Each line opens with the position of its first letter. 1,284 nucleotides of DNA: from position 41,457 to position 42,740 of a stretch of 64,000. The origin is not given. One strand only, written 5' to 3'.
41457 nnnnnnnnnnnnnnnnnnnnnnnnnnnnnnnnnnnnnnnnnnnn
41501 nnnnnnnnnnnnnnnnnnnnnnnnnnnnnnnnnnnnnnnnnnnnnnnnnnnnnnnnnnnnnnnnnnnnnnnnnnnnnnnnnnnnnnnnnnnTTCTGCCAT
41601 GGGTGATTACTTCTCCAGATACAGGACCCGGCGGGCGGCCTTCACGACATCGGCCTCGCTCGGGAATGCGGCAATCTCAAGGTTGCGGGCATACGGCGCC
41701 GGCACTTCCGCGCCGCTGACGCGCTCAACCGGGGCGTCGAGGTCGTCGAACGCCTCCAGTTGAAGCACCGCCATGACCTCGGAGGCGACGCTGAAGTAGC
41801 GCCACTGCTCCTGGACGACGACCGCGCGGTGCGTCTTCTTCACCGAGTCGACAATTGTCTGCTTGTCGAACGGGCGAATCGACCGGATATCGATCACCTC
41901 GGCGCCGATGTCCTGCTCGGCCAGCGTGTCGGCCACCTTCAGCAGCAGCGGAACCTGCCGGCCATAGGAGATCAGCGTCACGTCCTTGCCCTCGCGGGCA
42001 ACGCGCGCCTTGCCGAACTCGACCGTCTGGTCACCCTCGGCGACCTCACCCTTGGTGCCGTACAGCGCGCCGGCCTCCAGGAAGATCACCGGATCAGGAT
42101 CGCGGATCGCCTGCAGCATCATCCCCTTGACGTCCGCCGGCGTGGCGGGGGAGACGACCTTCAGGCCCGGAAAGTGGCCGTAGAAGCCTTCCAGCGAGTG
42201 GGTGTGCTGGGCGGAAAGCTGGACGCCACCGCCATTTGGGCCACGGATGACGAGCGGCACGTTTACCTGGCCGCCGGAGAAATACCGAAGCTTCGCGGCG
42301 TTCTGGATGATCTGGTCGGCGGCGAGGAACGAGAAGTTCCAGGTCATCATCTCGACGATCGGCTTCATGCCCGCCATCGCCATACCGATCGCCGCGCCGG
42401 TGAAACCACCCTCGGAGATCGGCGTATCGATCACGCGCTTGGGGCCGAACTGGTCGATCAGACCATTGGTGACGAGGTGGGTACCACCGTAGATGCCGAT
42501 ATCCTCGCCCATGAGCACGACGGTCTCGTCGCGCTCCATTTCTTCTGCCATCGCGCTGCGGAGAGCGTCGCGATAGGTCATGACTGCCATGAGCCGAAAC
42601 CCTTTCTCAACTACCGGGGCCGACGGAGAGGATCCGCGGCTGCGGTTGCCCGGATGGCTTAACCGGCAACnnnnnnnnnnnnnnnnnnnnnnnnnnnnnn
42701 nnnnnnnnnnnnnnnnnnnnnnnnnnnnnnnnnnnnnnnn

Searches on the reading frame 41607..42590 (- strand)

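Call 13: search_protein_families(library=pfam, proteins=[window:41607-42590:-])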
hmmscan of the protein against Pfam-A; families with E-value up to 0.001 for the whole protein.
window:41607-42590:- (327 aa): 3 families
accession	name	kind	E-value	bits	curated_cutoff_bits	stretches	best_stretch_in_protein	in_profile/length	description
PF02779.29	Transket_pyr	-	1.7e-43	148.7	27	1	4-175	3-170/174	Transketolase, pyrimidine binding domain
PF02780.25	Transketolase_C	-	5.6e-40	136.5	25.9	1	193-315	1-124/124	Transketolase, C-terminal domain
PF22613.1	Transketolase_C_1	-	1e-05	26.1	27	1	200-263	10-67/113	Transketolase-like TK C-terminal domain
